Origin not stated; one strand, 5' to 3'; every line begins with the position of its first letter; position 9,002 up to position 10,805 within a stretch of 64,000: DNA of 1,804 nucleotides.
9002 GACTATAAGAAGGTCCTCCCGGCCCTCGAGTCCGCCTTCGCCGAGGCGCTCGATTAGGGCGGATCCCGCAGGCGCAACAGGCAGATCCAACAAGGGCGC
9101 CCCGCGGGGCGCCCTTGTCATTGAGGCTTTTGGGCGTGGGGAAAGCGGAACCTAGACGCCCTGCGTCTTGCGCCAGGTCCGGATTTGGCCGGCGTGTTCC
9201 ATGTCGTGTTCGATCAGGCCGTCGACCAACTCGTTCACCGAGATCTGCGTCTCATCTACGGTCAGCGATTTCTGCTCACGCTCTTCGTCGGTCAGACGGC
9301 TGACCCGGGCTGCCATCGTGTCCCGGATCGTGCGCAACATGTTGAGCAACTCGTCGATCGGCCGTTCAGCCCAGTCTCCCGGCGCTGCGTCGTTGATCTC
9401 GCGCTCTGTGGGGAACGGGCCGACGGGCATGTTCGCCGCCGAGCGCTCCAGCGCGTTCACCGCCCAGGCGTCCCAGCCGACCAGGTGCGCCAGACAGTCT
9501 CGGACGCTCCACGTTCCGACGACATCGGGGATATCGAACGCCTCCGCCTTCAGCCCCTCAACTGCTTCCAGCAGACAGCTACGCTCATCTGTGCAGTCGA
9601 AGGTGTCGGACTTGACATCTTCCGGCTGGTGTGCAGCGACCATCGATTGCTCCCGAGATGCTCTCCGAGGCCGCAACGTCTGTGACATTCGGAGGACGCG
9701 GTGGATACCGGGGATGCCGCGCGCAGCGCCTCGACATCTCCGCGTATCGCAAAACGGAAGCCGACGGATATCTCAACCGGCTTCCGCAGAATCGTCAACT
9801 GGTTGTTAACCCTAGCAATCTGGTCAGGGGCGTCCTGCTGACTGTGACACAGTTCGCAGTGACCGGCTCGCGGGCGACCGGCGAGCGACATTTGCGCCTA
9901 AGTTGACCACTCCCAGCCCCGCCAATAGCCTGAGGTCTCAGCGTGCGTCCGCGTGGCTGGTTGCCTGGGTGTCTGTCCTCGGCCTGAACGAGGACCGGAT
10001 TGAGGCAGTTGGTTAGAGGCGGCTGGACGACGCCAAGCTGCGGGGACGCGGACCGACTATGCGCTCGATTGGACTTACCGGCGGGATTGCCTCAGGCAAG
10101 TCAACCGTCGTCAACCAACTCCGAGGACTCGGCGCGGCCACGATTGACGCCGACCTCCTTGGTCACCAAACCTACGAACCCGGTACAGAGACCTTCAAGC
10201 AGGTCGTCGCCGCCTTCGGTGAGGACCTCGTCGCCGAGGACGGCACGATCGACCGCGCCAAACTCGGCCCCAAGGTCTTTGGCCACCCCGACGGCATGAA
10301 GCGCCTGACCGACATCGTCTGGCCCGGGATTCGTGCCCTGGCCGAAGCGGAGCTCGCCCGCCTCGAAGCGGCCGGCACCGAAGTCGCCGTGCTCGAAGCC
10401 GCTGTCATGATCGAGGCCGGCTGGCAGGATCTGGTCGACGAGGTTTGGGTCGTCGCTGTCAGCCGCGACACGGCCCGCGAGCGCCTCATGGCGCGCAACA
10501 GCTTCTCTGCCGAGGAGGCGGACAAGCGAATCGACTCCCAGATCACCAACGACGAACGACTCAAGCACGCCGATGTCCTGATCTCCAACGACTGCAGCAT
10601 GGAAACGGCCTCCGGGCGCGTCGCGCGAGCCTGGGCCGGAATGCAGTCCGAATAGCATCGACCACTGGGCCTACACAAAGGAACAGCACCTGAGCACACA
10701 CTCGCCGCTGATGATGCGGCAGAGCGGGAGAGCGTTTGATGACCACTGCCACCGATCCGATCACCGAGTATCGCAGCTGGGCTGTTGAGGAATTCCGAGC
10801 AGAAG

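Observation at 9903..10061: Promoter-driven, RBS-sequestering structured leader on coaE: candidate new riboswitch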

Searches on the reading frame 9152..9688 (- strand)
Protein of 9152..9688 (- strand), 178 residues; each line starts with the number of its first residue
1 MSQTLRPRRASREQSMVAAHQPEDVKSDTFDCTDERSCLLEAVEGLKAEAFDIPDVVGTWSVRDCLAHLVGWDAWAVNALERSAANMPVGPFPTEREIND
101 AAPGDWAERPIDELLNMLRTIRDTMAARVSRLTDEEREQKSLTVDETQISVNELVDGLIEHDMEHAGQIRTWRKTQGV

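Call 8: search_protein_families(library=pfam, proteins=[window:9152-9688:-], max_evalue=0.01)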
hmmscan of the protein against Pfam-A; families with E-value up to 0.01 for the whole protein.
window:9152-9688:- (178 aa): 5 families
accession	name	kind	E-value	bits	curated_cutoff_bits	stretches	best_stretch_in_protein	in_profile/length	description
PF12867.12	DinB_2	-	4.1e-11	43.9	24.8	1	35-169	5-128/128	DinB superfamily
PF11716.13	MDMPI_N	-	3.5e-10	41.1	24.2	1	35-141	4-112/140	Mycothiol maleylpyruvate isomerase N-terminal domain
PF05163.17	DinB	-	5.7e-08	33.3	23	1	34-175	14-144/165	DinB family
PF08020.16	DUF1706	-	0.00011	22.7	24.2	1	59-137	44-128/166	Protein of unknown function (DUF1706)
PF04978.18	MST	-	0.00031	21.7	27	1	34-173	8-144/149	Mycothiol-S-transferase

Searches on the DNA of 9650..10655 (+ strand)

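Call 4: search_rna_families(source=window, start=9650, end=10250, threshold=evalue, max_evalue=10, show_alignments=3)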
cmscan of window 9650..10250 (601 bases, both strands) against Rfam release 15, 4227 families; matches with E-value up to 10: 0.
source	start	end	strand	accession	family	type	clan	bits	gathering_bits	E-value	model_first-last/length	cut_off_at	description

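Call 40: build_rna_model(alignment_id=A1, structure=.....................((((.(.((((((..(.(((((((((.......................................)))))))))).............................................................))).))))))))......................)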
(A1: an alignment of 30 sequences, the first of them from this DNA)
Model R1 built from alignment A1 (30 sequences, 191 columns); structure: as given.
model positions 108; base pairs 21; branch points 0; effective number of sequences 4.11; information 0.59 bits per position. Calibrated on 0.2 Mb of random sequence (short: E-values are rough).
structure used (alignment columns):
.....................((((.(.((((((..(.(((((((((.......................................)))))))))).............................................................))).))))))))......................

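Call 41: search_with_rna_model(model_id=R1, sources=[window, L001, L002, L003, L004, L005, L006, L007, L008, L009, L010, L011, L012, L013, L014, L015, L016, L017, L018, L019, L020, L021, L022, L023, L024, L025, L026, L027, L028, L029, L030, L031, L032, L033, L034, L035, L036, L037, L038, L039, L040, L041, L042, L043, L044, L045, L046, L047, L048, L049, L050, L051, L052, L053, L054, L055, L056, L057, L058, L059, L060, L061, L062, L063, L064, L094], max_evalue=1, make_alignment=true)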
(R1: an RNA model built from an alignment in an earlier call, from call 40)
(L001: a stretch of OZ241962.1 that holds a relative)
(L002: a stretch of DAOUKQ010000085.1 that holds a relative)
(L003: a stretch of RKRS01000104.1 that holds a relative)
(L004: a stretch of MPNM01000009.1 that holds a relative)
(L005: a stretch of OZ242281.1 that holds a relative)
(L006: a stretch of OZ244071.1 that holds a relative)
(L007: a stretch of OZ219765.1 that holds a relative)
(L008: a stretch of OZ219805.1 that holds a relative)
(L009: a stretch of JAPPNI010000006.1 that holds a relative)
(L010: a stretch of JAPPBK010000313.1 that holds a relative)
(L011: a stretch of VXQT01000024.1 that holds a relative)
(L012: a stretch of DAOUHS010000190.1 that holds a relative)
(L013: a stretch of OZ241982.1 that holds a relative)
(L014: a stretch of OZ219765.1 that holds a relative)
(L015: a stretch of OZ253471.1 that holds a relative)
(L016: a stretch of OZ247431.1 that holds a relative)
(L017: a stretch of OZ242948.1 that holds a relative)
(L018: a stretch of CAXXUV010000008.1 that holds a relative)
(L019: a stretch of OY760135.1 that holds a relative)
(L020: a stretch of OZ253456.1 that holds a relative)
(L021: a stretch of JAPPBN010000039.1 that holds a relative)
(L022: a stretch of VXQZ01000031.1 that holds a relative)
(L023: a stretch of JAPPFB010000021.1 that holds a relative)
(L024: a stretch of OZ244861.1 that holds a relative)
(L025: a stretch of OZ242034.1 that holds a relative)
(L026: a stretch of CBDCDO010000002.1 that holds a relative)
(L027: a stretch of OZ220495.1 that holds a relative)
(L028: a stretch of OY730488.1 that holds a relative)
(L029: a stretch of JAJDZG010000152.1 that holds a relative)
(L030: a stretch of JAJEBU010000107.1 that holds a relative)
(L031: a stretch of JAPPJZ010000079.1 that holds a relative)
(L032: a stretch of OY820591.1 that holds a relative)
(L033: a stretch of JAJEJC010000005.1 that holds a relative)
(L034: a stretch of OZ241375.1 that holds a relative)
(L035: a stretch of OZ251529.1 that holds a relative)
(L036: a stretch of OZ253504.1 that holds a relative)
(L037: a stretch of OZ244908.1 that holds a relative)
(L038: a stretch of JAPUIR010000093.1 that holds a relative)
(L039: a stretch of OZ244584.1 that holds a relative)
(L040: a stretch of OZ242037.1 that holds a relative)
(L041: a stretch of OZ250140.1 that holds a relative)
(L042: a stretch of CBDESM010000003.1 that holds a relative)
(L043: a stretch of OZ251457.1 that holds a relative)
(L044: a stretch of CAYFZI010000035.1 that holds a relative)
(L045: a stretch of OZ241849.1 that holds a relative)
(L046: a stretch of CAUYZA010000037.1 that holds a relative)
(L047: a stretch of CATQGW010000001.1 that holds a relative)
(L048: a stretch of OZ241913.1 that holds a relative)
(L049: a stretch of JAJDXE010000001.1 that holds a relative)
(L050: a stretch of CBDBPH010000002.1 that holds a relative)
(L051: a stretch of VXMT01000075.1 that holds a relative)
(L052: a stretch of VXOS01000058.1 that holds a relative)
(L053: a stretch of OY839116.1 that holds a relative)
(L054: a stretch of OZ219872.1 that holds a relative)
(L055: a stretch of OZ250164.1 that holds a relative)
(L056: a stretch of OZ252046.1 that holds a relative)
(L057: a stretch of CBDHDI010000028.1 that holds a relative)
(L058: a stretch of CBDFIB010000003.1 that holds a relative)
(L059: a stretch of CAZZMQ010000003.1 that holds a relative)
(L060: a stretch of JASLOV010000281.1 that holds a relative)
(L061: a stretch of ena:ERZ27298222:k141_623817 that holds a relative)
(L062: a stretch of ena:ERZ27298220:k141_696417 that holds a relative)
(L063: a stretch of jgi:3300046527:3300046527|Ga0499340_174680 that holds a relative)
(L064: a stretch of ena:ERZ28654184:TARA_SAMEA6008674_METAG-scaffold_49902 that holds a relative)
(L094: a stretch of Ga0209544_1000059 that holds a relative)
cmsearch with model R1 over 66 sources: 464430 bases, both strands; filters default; matches with E-value up to 1: 43.
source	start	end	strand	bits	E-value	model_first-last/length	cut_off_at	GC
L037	2896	3003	+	105.9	6.8e-29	1-108/108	no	0.64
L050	2872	3003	+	103.4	3.8e-28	1-108/108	no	0.67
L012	2041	2149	+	103.4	3.8e-28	1-108/108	no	0.59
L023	2895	3003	+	102.7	6.2e-28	1-108/108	no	0.63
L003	487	583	+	101.5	1.4e-27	1-108/108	no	0.66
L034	2896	3003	+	99.3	6.6e-27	1-108/108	no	0.66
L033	2895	3003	+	98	1.7e-26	1-108/108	no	0.63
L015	2897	3003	+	96.5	4.8e-26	1-108/108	no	0.64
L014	2897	3003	+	96.1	6.3e-26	1-108/108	no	0.62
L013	2873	3003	+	96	6.9e-26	1-108/108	no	0.7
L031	2873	3003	+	95.6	8.8e-26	1-108/108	no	0.67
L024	2873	3003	+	95.6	8.9e-26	1-108/108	no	0.67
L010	2895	3003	+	94.5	1.9e-25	1-108/108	no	0.63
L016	2910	3003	+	94.5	1.9e-25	1-108/108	no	0.62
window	9932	10061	+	94.1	2.6e-25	1-108/108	no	0.66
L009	2897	3003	+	93.9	3e-25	1-108/108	no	0.63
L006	2910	3003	+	93.5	3.9e-25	1-108/108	no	0.64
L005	2910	3003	+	93.2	4.7e-25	1-108/108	no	0.64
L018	2883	3003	+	93.1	5.1e-25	1-108/108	no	0.62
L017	2891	3003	+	93.1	5.2e-25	1-108/108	no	0.66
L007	2910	3003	+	92.8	6e-25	1-108/108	no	0.64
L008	2910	3003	+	92.8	6e-25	1-108/108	no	0.64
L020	2883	3003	+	92.1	9.9e-25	1-108/108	no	0.62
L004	2910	3003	+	91.2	2e-24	1-108/108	no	0.62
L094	4681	4774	-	91.2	2e-24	1-108/108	no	0.62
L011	2895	3003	+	90.7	2.8e-24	1-108/108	no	0.62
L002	2892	3003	+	89.8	4.9e-24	1-108/108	no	0.69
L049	2874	3003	+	87.3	2.9e-23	1-108/108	no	0.64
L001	2888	3003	+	84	2.9e-22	1-108/108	no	0.66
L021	2874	3003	+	82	1.1e-21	1-108/108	no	0.64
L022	2874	3003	+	82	1.1e-21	1-108/108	no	0.64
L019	2904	3003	+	65.5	1.1e-16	1-108/108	no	0.62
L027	2890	3003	+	57.1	3.9e-14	1-108/108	no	0.61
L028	2905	3003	+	53.4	5.1e-13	1-108/108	no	0.68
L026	2914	3003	+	48.3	1.8e-11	1-108/108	no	0.63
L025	2885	3003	+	37.3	3.8e-08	1-108/108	no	0.7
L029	2903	2971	+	29.1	1.2e-05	1-108/108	no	0.68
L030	2903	2971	+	24.1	0.00037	1-108/108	no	0.7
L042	2176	2269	-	17.6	0.035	1-108/108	no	0.69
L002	5040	5088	-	15.1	0.2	1-108/108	no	0.67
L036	2907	2994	-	14.4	0.32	1-108/108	no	0.65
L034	2899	3000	-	14.2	0.35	1-108/108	no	0.67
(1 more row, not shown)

Alignment A2: 43 matches aligned to the model, 180 columns, each read 5' to 3' on its own strand. Consensus structure (alignment columns), stored with it:
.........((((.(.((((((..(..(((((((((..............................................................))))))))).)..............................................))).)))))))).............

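Call 42: search_with_rna_model(model_id=R1, sources=[window, L001, L002, L003, L004, L005, L006, L007, L009, L010, L011, L012, L013, L014, L015, L016, L017, L018, L019, L020, L021, L023, L024, L025, L026, L027, L028, L029, L030, L031, L033, L034, L037, L049, L050], max_evalue=0.001, make_alignment=true)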
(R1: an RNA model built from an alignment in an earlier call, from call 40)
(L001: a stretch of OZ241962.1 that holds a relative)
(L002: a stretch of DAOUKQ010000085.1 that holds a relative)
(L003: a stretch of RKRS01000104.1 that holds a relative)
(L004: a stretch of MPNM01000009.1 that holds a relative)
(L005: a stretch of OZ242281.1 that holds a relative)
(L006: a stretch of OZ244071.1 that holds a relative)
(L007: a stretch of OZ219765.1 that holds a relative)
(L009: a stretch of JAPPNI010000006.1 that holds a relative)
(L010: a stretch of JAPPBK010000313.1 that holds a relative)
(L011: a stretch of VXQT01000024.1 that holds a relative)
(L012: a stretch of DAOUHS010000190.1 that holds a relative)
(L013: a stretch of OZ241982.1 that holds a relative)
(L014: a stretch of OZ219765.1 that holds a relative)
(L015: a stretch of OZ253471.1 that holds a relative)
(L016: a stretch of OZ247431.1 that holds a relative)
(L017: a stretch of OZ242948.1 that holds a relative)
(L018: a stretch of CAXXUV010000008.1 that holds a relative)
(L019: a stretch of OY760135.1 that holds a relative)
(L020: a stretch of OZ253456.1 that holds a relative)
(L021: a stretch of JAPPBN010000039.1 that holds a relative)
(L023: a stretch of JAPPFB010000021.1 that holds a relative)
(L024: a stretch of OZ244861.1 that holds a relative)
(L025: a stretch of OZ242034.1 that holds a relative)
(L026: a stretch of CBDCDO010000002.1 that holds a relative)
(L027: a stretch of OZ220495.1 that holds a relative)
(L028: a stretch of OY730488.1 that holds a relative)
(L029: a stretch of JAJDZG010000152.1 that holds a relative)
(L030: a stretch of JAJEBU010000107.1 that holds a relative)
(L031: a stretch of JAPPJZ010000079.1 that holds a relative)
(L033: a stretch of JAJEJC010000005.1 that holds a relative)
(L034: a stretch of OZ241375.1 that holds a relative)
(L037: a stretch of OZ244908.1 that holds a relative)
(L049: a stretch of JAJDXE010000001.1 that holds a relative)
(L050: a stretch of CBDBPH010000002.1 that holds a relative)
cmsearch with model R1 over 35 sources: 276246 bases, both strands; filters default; matches with E-value up to 0.001: 35.
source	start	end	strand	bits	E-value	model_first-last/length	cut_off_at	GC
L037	2896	3003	+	105.9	4e-29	1-108/108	no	0.64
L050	2872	3003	+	103.4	2.2e-28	1-108/108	no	0.67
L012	2041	2149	+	103.4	2.3e-28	1-108/108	no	0.59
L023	2895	3003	+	102.7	3.7e-28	1-108/108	no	0.63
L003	487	583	+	101.5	8.5e-28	1-108/108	no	0.66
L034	2896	3003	+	99.3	3.9e-27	1-108/108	no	0.66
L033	2895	3003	+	98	1e-26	1-108/108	no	0.63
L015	2897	3003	+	96.5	2.9e-26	1-108/108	no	0.64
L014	2897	3003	+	96.1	3.7e-26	1-108/108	no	0.62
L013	2873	3003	+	96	4.1e-26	1-108/108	no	0.7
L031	2873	3003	+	95.6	5.2e-26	1-108/108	no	0.67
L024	2873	3003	+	95.6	5.3e-26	1-108/108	no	0.67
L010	2895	3003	+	94.5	1.1e-25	1-108/108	no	0.63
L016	2910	3003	+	94.5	1.1e-25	1-108/108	no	0.62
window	9932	10061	+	94.1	1.5e-25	1-108/108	no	0.66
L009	2897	3003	+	93.9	1.8e-25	1-108/108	no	0.63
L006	2910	3003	+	93.5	2.3e-25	1-108/108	no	0.64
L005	2910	3003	+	93.2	2.8e-25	1-108/108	no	0.64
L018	2883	3003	+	93.1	3e-25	1-108/108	no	0.62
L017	2891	3003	+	93.1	3.1e-25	1-108/108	no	0.66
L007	2910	3003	+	92.8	3.6e-25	1-108/108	no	0.64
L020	2883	3003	+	92.1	5.9e-25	1-108/108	no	0.62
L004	2910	3003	+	91.2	1.2e-24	1-108/108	no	0.62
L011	2895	3003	+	90.7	1.6e-24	1-108/108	no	0.62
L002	2892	3003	+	89.8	2.9e-24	1-108/108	no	0.69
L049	2874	3003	+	87.3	1.7e-23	1-108/108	no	0.64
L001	2888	3003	+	84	1.7e-22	1-108/108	no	0.66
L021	2874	3003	+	82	6.6e-22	1-108/108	no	0.64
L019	2904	3003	+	65.5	6.5e-17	1-108/108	no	0.62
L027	2890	3003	+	57.1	2.3e-14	1-108/108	no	0.61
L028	2905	3003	+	53.4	3e-13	1-108/108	no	0.68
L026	2914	3003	+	48.3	1.1e-11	1-108/108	no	0.63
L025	2885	3003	+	37.3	2.3e-08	1-108/108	no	0.7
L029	2903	2971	+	29.1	7e-06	1-108/108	no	0.68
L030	2903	2971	+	24.1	0.00022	1-108/108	no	0.7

Alignment A3: 35 matches aligned to the model, 161 columns, each read 5' to 3' on its own strand. Consensus structure (alignment columns), stored with it:
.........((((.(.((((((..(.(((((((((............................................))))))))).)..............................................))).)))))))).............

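Call 67: search_rna_families(sources=[L004, L010, L026, L028, L029, L032, L187, L036, L045, L051], threshold=evalue, max_evalue=1)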
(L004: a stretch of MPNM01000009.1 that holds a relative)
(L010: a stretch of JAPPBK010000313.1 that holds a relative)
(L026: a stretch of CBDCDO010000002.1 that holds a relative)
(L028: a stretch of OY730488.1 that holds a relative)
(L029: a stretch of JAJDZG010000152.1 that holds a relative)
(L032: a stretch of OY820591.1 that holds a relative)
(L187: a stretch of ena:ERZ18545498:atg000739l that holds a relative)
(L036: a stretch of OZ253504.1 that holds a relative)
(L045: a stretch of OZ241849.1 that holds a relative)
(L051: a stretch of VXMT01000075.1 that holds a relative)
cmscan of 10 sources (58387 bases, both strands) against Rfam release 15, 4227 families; matches with E-value up to 1: 1.
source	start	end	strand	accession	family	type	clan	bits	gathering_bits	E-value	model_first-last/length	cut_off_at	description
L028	4756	4790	+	RF01336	CRISPR-DR23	Gene; CRISPR;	-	28.5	45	0.28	1-36/36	no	CRISPR RNA direct repeat element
